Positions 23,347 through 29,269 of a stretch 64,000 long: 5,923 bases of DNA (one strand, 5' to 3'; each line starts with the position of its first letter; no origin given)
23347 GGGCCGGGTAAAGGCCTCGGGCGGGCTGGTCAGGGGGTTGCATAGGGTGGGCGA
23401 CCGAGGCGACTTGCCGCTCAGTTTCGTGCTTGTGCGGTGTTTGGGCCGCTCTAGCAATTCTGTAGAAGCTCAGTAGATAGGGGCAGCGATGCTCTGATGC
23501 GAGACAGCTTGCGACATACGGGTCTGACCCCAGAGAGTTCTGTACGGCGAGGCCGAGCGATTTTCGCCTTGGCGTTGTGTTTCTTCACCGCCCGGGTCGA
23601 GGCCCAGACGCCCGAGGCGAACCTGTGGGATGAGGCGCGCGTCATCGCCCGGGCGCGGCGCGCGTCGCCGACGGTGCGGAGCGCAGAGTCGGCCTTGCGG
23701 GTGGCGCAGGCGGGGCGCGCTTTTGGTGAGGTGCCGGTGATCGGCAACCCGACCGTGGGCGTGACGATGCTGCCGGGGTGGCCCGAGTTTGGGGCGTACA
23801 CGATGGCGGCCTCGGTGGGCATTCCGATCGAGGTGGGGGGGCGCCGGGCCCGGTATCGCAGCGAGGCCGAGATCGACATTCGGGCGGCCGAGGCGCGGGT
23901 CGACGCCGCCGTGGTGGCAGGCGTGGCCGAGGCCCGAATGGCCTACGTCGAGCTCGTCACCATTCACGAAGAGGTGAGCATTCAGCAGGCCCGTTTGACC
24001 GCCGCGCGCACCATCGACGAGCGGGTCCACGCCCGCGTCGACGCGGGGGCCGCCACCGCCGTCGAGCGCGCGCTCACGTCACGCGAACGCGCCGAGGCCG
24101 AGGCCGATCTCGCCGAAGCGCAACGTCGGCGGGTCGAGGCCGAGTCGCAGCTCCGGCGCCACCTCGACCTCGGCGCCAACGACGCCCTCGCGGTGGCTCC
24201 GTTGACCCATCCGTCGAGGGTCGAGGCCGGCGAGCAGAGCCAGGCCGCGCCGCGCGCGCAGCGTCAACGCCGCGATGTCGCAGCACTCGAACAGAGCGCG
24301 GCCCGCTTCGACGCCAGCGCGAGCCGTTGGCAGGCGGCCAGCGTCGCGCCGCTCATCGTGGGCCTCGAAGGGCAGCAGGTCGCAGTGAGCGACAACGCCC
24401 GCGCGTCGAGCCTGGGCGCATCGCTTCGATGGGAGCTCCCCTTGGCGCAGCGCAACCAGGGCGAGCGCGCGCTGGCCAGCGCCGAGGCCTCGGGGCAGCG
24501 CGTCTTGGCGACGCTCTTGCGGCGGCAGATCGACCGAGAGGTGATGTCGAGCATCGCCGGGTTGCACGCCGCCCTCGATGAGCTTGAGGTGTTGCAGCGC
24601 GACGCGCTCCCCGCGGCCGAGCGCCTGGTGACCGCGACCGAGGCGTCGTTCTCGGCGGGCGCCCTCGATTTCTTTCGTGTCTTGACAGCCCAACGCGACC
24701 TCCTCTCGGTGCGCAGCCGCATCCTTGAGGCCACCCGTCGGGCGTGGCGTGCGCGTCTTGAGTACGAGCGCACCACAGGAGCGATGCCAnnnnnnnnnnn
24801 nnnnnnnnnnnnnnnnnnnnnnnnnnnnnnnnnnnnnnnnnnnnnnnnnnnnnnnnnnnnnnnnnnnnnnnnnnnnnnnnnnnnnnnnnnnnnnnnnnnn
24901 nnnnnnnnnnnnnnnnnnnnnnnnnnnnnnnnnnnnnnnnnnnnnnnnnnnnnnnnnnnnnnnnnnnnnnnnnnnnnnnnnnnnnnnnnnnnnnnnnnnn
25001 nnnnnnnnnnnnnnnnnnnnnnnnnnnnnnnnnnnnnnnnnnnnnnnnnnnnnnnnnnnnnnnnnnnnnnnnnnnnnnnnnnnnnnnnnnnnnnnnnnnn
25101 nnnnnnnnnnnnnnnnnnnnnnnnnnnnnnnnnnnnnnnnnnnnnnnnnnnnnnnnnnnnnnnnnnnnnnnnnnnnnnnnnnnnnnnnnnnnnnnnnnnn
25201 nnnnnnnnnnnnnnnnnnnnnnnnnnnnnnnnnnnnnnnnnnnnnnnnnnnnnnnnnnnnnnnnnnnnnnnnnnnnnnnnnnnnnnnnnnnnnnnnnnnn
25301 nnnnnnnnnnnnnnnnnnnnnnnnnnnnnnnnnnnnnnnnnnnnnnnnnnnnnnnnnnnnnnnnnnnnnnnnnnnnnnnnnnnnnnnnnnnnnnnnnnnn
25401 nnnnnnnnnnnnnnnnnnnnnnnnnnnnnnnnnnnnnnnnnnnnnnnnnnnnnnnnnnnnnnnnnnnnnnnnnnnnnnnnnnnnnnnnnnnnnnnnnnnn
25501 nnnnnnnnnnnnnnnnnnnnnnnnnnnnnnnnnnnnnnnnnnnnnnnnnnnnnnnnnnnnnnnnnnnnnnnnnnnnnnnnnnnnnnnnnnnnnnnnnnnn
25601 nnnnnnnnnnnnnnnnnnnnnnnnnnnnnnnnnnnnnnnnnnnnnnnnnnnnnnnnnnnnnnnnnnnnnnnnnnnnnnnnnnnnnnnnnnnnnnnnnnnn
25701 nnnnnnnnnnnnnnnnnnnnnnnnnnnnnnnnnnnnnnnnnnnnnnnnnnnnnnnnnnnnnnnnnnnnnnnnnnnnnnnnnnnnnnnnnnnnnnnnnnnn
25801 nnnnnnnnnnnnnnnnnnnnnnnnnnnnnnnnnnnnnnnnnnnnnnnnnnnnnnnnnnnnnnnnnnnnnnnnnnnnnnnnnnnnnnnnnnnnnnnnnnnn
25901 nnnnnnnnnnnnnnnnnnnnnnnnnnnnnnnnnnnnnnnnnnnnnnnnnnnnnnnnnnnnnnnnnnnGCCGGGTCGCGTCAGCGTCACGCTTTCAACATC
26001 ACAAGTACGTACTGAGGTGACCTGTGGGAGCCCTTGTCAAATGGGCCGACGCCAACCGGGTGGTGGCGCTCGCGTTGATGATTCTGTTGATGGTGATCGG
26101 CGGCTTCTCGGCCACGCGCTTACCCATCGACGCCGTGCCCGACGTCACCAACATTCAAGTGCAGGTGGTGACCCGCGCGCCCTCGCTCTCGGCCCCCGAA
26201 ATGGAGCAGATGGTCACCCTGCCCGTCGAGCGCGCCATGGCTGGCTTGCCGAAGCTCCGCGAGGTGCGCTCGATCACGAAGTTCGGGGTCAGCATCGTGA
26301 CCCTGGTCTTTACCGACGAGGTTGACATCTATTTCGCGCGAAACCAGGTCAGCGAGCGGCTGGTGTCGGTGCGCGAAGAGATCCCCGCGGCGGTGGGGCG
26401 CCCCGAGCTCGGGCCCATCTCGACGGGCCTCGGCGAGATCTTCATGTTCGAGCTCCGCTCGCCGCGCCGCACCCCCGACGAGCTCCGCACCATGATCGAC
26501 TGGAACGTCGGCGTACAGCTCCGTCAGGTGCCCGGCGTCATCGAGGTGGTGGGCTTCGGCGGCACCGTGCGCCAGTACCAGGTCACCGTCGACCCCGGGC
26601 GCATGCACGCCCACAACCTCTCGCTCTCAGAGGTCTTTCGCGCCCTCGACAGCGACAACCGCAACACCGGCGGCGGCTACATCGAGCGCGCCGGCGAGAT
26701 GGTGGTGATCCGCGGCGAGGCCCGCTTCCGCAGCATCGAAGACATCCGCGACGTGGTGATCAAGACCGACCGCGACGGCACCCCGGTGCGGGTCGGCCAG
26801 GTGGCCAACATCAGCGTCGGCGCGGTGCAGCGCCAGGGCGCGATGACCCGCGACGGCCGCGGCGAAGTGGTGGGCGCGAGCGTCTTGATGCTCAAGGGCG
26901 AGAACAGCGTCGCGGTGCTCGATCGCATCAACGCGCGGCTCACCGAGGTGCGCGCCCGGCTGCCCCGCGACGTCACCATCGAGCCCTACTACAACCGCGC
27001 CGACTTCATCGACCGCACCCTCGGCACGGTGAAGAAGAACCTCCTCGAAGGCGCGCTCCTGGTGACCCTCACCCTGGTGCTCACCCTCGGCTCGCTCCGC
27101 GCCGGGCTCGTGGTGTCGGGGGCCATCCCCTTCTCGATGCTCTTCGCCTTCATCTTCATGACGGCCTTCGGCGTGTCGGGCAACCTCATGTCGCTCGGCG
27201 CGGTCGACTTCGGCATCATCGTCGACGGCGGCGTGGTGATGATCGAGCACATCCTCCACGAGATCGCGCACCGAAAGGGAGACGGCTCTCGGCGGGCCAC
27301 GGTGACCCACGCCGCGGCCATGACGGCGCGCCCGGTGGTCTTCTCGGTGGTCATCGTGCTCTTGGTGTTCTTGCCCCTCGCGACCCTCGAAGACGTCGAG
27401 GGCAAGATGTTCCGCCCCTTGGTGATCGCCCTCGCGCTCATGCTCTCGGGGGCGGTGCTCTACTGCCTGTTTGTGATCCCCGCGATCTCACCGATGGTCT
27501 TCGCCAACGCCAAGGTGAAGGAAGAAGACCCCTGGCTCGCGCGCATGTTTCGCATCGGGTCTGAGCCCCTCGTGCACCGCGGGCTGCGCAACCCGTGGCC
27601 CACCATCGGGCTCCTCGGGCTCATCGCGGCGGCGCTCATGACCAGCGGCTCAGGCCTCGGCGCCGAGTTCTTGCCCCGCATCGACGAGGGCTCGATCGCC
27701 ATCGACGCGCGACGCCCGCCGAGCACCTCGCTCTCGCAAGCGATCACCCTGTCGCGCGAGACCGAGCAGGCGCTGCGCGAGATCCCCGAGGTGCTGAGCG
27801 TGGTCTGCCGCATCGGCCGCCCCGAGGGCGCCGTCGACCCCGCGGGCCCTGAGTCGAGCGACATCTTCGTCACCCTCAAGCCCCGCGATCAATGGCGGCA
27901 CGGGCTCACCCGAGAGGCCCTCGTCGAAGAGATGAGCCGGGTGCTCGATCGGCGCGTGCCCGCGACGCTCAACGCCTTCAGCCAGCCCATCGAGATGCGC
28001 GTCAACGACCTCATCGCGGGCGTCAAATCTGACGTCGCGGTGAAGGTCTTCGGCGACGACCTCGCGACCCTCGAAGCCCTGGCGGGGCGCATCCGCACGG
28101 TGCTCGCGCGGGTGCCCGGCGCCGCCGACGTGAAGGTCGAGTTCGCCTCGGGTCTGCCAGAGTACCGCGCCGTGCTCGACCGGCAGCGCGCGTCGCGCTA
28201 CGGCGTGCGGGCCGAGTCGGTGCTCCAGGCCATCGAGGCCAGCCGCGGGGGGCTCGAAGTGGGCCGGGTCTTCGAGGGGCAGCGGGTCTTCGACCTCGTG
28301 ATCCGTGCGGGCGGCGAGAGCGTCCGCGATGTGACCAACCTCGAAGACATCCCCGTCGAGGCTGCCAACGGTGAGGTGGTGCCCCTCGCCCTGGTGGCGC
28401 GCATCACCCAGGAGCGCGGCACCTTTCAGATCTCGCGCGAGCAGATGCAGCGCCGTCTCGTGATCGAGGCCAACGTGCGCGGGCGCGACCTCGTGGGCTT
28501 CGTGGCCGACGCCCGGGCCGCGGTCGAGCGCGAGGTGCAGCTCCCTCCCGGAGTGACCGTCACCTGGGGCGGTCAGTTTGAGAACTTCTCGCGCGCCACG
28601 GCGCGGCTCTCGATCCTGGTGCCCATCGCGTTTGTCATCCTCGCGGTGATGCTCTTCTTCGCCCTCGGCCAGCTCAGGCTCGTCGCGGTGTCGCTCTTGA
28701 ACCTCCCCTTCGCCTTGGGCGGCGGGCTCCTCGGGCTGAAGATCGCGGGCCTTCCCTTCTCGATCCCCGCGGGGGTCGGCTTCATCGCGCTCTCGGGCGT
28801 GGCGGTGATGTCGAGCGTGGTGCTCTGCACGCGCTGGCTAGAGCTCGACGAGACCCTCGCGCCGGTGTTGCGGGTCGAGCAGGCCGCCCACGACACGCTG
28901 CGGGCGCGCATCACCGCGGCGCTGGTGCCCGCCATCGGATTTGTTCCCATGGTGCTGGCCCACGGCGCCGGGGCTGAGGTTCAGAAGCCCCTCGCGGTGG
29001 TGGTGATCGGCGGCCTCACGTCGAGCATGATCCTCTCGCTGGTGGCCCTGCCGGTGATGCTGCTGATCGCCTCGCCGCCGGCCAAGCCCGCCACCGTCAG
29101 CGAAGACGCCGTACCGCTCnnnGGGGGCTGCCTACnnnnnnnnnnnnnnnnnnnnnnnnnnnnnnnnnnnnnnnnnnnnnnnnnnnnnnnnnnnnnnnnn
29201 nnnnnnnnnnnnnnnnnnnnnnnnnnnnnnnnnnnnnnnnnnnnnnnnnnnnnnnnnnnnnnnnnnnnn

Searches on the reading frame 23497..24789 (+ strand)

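Call 68: search_protein_families(library=pfam, proteins=[window:23497-24789:+], max_evalue=0.00001)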
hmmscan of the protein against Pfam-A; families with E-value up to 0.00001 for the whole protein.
window:23497-24789:+ (431 aa): 1 family
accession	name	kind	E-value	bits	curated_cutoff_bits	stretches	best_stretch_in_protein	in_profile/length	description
PF02321.23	OEP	-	5.3e-25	88.8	22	2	255-428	9-187/187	Outer membrane efflux protein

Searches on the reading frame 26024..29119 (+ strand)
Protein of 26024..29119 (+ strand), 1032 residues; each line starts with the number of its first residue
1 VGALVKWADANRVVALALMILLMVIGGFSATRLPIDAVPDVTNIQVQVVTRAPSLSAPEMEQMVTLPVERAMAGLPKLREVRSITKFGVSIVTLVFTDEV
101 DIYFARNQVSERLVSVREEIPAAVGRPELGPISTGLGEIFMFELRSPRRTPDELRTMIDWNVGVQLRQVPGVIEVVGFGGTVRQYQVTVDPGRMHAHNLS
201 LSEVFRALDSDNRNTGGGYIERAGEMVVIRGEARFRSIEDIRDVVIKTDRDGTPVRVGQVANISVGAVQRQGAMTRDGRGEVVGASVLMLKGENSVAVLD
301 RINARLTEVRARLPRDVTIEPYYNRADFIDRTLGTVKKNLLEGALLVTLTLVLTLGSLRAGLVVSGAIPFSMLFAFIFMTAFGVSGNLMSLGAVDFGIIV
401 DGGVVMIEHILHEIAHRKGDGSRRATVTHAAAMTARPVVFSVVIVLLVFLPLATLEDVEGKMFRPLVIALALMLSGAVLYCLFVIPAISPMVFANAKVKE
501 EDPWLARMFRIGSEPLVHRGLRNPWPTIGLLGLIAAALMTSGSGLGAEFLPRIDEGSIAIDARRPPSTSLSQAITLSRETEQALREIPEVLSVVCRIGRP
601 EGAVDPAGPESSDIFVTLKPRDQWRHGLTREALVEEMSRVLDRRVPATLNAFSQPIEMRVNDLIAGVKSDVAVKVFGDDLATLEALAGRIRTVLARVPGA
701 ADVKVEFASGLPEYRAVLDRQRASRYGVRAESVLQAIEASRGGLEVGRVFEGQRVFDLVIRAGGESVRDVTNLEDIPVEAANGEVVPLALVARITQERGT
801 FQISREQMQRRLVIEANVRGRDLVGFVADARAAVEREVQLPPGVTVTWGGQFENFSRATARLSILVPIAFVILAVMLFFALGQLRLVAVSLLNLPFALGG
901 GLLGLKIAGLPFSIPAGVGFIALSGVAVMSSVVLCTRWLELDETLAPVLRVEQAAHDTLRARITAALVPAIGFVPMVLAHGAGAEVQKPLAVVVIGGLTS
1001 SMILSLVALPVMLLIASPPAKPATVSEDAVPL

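Call 68: search_protein_families(library=pfam, proteins=[window:26024-29119:+], max_evalue=0.00001)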
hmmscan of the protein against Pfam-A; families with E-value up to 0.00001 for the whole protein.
window:26024-29119:+ (1032 aa): 1 family
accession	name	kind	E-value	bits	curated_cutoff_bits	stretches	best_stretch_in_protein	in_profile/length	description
PF00873.25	ACR_tran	-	2.9e-247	823.6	28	1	11-1015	8-1019/1021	AcrB/AcrD/AcrF family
